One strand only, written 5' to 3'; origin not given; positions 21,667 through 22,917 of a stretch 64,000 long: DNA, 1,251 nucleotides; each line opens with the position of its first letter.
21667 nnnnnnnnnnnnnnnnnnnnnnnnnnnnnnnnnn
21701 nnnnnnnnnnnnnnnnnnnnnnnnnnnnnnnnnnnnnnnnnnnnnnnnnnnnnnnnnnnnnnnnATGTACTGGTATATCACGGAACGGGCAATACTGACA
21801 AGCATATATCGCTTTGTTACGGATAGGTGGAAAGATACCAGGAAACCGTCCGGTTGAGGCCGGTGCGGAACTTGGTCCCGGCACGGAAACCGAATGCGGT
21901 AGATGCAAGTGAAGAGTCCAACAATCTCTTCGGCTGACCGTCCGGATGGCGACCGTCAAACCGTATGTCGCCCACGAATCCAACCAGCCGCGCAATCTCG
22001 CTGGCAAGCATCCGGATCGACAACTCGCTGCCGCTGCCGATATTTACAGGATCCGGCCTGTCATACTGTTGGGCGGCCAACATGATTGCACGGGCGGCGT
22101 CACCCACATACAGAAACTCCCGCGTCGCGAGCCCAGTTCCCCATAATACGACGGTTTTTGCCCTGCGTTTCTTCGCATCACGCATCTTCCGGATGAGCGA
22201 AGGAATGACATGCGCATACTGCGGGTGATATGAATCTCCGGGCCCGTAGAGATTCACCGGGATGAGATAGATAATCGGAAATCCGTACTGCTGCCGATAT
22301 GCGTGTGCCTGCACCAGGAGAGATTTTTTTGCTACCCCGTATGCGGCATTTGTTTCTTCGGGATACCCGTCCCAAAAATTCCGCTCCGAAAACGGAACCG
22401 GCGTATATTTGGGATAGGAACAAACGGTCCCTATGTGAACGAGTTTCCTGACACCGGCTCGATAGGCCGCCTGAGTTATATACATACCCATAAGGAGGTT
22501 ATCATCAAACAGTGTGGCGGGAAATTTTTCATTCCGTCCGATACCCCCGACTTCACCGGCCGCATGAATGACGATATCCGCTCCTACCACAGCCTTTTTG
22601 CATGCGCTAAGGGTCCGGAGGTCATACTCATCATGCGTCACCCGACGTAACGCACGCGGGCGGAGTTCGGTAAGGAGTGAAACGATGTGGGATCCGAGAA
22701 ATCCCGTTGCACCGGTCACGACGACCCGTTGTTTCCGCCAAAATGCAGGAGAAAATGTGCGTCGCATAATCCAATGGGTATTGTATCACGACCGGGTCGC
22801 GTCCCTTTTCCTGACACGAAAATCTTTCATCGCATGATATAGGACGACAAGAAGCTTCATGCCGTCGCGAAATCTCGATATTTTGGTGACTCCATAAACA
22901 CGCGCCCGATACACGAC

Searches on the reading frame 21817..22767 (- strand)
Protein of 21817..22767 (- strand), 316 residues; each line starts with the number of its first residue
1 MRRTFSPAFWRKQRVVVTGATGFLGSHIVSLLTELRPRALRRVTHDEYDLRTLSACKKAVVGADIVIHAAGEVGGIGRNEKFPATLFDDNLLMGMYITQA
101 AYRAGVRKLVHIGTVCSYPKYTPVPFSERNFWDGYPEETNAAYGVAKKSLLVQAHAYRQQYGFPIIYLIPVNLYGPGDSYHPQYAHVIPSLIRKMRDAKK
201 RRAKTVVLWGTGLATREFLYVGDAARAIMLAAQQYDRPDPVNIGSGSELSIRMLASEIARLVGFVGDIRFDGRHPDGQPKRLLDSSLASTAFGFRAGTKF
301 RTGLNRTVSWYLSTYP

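Call 81: search_protein_families(library=pfam, proteins=[window:21817-22767:-], max_evalue=0.00001)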
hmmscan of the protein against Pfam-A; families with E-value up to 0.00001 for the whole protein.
window:21817-22767:- (316 aa): 5 families
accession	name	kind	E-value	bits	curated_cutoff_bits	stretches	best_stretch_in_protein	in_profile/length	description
PF01370.27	Epimerase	-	1.2e-52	179.2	20.9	1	15-244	1-240/240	NAD dependent epimerase/dehydratase family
PF16363.11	GDP_Man_Dehyd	-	2.7e-19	70.3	27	1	55-258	66-262/332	GDP-mannose 4,6 dehydratase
PF01073.25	3Beta_HSD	-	2.7e-08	33.6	22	0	47-238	51-235/280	3-beta hydroxysteroid dehydrogenase/isomerase family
PF02719.21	Polysacc_synt_2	-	1.6e-06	27.9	20.2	0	15-54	1-40/293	Polysaccharide biosynthesis protein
PF13460.12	NAD_binding_10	-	3.4e-06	27.5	27.2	0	19-149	1-134/184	NAD(P)H-binding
